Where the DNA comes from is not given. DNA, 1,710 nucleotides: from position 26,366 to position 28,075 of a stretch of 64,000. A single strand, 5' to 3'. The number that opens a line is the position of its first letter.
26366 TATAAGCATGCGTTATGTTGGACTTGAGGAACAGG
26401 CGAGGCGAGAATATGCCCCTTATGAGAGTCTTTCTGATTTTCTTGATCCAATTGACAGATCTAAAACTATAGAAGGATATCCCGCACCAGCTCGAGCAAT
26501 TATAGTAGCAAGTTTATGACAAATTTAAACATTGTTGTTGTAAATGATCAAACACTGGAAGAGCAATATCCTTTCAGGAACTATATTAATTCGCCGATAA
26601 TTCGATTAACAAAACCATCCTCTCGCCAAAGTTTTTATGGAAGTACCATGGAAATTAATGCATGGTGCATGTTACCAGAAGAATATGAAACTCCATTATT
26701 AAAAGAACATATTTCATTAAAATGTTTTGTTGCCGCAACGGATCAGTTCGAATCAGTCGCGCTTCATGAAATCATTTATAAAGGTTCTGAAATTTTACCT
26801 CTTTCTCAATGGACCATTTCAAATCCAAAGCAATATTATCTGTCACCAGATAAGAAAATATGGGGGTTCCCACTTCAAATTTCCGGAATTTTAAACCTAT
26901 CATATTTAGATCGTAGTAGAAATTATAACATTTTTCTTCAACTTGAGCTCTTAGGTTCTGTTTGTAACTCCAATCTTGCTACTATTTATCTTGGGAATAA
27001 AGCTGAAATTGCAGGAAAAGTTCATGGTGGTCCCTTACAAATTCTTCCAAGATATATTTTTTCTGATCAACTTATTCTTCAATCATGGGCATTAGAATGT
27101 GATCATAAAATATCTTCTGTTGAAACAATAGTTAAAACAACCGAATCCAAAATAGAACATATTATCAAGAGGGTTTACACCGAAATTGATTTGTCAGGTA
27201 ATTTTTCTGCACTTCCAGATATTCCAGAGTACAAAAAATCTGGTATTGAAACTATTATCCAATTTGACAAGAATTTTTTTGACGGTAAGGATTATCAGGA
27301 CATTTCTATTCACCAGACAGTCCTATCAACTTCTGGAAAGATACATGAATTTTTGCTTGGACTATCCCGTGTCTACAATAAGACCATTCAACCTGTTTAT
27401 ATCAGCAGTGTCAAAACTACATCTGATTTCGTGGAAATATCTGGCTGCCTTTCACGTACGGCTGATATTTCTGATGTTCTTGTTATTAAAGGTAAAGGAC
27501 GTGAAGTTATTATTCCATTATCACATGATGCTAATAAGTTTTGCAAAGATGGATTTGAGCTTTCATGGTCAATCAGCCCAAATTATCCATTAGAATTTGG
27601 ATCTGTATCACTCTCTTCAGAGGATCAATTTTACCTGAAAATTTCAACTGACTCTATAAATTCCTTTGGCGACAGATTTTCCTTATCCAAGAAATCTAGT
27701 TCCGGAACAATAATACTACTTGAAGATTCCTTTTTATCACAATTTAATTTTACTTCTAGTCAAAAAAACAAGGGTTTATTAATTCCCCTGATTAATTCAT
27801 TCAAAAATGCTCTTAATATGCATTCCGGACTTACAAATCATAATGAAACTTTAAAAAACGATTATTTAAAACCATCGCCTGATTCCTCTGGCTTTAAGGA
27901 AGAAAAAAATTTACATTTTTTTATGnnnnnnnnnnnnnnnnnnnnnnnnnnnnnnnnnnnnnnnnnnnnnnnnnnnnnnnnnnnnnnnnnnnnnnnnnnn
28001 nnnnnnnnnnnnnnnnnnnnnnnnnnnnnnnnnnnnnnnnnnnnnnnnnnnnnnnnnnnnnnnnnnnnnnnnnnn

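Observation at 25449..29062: cmoB (no cmoA) translationally coupled to an 848-aa protein with an unknown 450-aa N-terminal domain fused to a GT4 glycosyltransferase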

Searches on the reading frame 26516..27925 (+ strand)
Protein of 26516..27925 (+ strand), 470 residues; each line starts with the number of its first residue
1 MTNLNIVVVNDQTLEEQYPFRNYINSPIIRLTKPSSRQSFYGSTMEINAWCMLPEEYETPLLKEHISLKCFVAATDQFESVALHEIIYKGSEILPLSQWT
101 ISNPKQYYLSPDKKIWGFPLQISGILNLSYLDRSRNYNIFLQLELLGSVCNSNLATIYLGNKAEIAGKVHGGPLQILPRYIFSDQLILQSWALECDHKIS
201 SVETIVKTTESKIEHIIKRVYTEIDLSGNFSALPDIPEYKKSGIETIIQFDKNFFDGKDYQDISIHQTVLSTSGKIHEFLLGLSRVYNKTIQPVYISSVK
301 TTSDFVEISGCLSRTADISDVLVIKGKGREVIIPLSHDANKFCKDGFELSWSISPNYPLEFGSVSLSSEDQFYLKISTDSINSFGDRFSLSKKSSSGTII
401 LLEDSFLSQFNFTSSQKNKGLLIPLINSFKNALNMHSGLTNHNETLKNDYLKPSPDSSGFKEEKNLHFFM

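Call 20: search_protein_representatives(protein=window:26516-27925:+)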
Query: 470 residues. Proteins with E-value up to 0.001 (for the whole library): 11; up to 1e-10: 4; up to 1e-30: 1. The best 11 are listed.
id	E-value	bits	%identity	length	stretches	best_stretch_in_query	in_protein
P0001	0.0e+00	1050.6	100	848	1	1-470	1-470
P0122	1.0e-20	90.4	27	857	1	9-410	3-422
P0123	2.8e-16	75.8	28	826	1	28-311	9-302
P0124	1.1e-13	67.2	28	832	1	26-312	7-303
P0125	1.9e-10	56.5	29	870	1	26-312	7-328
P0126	8.2e-10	54.4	25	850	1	19-340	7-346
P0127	1.7e-09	53.4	25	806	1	28-297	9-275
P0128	2.9e-05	39.4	24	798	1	109-366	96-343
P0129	1.4e-04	37.2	28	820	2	28-265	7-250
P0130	2.6e-04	36.3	36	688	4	304-354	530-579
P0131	3.2e-04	36.0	27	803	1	138-326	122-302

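Call 42: predict_structure(alignment_id=A2)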
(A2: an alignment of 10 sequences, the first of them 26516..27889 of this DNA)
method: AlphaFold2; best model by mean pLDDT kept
length: 458 residues; sequences in the alignment: 10
mean_pLDDT: 71.5   pTM: 0.57
mean pLDDT of the five models: 71.5, 69.6, 68.7, 68.4, 65.7
residues with pLDDT >= 90: 57; 70-90: 242; 50-70: 70; < 50: 89
segments of 3 or more residues with pLDDT < 50: 1-22, 77-82, 84-86, 355-358, 365-367, 411-458
pLDDT, mean of each block of 10 residues (from residue 1): 35 45 67 88 91 73 77 67 50 77 73 77 90 89 83 89 86 80 80 89 87 74 74 80 88 80 92 94 80 70 80 63 83 72 80 56 50 83 73 77 58 39 39 36 31 33
secondary structure, 60 per line:
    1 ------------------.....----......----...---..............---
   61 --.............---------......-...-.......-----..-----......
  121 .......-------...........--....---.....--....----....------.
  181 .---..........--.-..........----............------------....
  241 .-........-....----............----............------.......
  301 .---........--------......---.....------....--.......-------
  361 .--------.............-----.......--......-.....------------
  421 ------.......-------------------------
elements in order: H19-23 E28-33 E38-40 E44-54 E66-75 H85-90 E92-94 E96-102 E115-127 E135-145 E148-151 E155-159 H162-165 E170-173 E185-194 E199-208 E216-224 H237-241 E243-250 H252-255 E260-271 E276-287 E294-301 E305-312 E321-326 E330-334 E341-344 E347-353 E370-377 H378-382 E388-394 E397-402 H404-408 H427-433

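Call 62: search_protein_families(library=pfam, alignment_id=A2, max_evalue=1)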
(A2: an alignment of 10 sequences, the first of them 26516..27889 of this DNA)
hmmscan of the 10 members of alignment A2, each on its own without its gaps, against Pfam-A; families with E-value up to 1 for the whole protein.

A. member 1, window:26516-27889:+ (458 aa): 1 family
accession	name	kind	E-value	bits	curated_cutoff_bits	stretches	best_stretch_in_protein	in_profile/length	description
PF18053.6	GyrB_insert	-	0.2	12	26.1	1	241-264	105-128/167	DNA gyrase B subunit insert domain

B. families by the number of members that match (of 10 scanned): 2 families
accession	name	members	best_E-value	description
PF23059.1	CUB_M02D8_5_6th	1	0.053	M02D8_5-like, sixth CUB domain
PF18053.6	GyrB_insert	1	0.2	DNA gyrase B subunit insert domain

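Call 64: fold_search(model_id=the predicted structure, library=pdb)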
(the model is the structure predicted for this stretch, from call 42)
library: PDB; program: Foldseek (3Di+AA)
matches with E <= 10: 1979; with E <= 0.001: 1164
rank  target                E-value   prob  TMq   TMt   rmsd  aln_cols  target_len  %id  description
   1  4tsh_B                6.0e-10  1.00  0.13  0.13  25.2       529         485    9  A Novel Protein Fold Forms an Intramolecular Lock to Stabilize the Tertiary Structure of Streptococcus mutans Adhesin  (released 2014-10-22)
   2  8blq_B                3.5e-09  1.00  0.21  0.25  15.3       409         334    9  Cryo-EM structure of the CODV-IL13-RefAb triple complex (released 2023-06-07)
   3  7l0o_A                1.5e-08  1.00  0.15  0.14  24.4       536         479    7  Streptococcus gordonii C123 Domain(s)-Structural and Functional Analysis (released 2021-09-08)
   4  5hcg_L                2.6e-08  1.00  0.23  0.29  15.2       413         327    7  CRYSTAL STRUCTURE OF FREE-CODV. (released 2016-03-30)
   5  4u7m                  8.3e-08  1.00  0.18  0.25  23.5       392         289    9  LRIG1 extracellular domain: Structure and Function Analysis (released 2015-04-08)
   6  9ro7_D                2.6e-07  1.00  0.25  0.34  19.0       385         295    8  Crystal structure of human CD22 Ig domains 1-3 in complex with modified sialoside 7-012 (released 2025-12-10)
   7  2e9w_B                2.9e-07  1.00  0.26  0.25  19.4       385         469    9  Crystal structure of the extracellular domain of Kit in complex with stem cell factor (SCF) (released 2007-08-07)
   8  8beg_A                3.0e-07  1.00  0.18  0.13  26.1       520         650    8  Structure of Ig-like domains from PrgB (released 2022-11-30)
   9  4dkd_C                1.0e-06  1.00  0.18  0.26  15.7       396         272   11  Crystal Structure of Human Interleukin-34 Bound to Human CSF-1R (released 2012-04-11)
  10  7fab_L                2.1e-06  1.00  0.17  0.32  10.9       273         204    8  CRYSTAL STRUCTURE OF HUMAN IMMUNOGLOBULIN FRAGMENT FAB NEW REFINED AT 2.0 ANGSTROMS RESOLUTION (released 1994-01-31)
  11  8y81_E                2.2e-06  1.00  0.23  0.29  14.2       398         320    9  Structure of the ige-fc bound to its high affinity receptor fc(epsilon)ri (released 2024-07-10)
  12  8dfm_A                2.2e-06  1.00  0.27  0.28  25.2       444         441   10  Ectodomain of full-length wild-type KIT-SCF dimers (released 2023-03-29)
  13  6w7s_L                3.1e-06  1.00  0.18  0.29  11.4       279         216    9  Ketoreductase from module 1 of the 6-deoxyerythronolide B synthase (KR1) in complex with antibody fragment (Fab) 2G10 (released 2020-09-09)
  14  5dza                  3.1e-06  1.00  0.18  0.24  15.2       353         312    7  Streptococcus agalactiae AgI/II polypeptide BspA C terminal domain (WT) (released 2016-06-22)
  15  8k53_A                3.1e-06  0.97  0.15  0.10  24.3       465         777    9  Structure of the Dimeric Human CNTN2 Ig 1-6-FNIII 1-2 Domain in an Asymmetric State (released 2023-12-06)
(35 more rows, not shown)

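Call 69: find_encoding_contigs(protein=P0126, flank=4000, max_places=1)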
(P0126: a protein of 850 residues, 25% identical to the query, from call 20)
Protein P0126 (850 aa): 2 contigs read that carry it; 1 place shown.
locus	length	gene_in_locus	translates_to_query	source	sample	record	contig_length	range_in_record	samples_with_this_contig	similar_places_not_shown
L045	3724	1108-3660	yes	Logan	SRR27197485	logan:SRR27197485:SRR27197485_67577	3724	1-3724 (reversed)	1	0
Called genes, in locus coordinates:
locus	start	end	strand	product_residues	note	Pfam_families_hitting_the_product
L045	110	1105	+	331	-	PF08003:Methyltransf_9, PF13489:Methyltransf_23, PF08241:Methyltransf_11, PF08242:Methyltransf_12, PF13649:Methyltransf_25 (weak), PF13847:Methyltransf_31 (weak)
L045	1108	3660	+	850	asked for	PF13439:Glyco_transf_4, PF00534:Glycos_transf_1, PF20706:GT4-conflict, PF13692:Glyco_trans_1_4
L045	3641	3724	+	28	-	?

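Call 70: find_encoding_contigs(protein=P0124, flank=4000, max_places=1)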
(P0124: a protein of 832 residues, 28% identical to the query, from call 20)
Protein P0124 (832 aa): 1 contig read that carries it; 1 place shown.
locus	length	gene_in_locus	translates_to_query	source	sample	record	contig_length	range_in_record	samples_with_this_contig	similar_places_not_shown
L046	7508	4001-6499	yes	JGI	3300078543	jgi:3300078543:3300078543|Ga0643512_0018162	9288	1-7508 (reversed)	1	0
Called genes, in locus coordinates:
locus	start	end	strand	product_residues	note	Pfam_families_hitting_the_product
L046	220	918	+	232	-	-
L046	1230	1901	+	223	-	-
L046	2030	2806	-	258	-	PF13847:Methyltransf_31, PF08241:Methyltransf_11 (weak), PF08242:Methyltransf_12, PF13649:Methyltransf_25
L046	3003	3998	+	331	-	PF08003:Methyltransf_9, PF13489:Methyltransf_23, PF08241:Methyltransf_11, PF08242:Methyltransf_12, PF13649:Methyltransf_25 (weak), PF13847:Methyltransf_31 (weak)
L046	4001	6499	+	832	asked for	PF13439:Glyco_transf_4, PF20706:GT4-conflict, PF00534:Glycos_transf_1, PF13692:Glyco_trans_1_4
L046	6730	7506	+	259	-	?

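Call 71: find_encoding_contigs(protein=P0128, flank=4000, max_places=1)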
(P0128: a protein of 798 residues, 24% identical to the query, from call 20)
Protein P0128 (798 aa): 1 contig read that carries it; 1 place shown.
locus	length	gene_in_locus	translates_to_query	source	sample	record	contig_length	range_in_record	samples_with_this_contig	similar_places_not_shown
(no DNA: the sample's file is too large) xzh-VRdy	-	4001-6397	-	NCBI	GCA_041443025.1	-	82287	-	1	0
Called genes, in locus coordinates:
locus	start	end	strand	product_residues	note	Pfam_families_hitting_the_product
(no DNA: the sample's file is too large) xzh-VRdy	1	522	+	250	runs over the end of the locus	-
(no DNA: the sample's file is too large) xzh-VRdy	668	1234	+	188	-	PF12276:DUF3617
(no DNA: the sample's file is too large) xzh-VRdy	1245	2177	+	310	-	PF01545:Cation_efflux, PF16916:ZT_dimer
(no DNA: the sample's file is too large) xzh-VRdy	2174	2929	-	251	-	PF01209:Ubie_methyltran (weak), PF13489:Methyltransf_23 (weak), PF13847:Methyltransf_31, PF08241:Methyltransf_11, PF08242:Methyltransf_12, PF13649:Methyltransf_25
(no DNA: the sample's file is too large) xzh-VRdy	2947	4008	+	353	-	PF08003:Methyltransf_9, PF13489:Methyltransf_23, PF08241:Methyltransf_11, PF08242:Methyltransf_12, PF13649:Methyltransf_25 (weak), PF13847:Methyltransf_31 (weak)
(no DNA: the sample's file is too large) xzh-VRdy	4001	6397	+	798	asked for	PF13439:Glyco_transf_4 (weak), PF20706:GT4-conflict (faint), PF00534:Glycos_transf_1, PF13692:Glyco_trans_1_4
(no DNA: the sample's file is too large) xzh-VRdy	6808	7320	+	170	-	-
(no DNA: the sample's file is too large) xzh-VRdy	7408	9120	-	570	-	PF03485:Arg_tRNA_synt_N, PF00750:tRNA-synt_1d, PF05746:DALR_1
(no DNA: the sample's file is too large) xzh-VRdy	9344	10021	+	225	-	PF02085:Cytochrom_CIII (faint), PF14537:Cytochrom_c3_2 (faint), PF14522:Cytochrome_C7 (weak)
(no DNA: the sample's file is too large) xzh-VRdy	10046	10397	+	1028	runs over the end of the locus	PF04879:Molybdop_Fe4S4, PF13187:Fer4_9 (faint), PF00384:Molybdopterin, PF01568:Molydop_binding, PF12838:Fer4_7 (weak), PF13247:Fer4_11 (weak)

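Call 72: find_encoding_contigs(protein=P0131, flank=4000, max_places=1)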
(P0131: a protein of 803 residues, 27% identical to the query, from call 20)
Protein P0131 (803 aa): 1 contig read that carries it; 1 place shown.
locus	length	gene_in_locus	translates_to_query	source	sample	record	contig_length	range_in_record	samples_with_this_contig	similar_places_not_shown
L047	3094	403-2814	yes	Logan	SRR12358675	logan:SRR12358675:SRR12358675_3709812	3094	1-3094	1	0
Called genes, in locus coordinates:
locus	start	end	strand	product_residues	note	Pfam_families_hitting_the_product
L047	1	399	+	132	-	?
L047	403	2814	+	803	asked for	PF13439:Glyco_transf_4, PF13579:Glyco_trans_4_4 (weak), PF00534:Glycos_transf_1, PF13692:Glyco_trans_1_4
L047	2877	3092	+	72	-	?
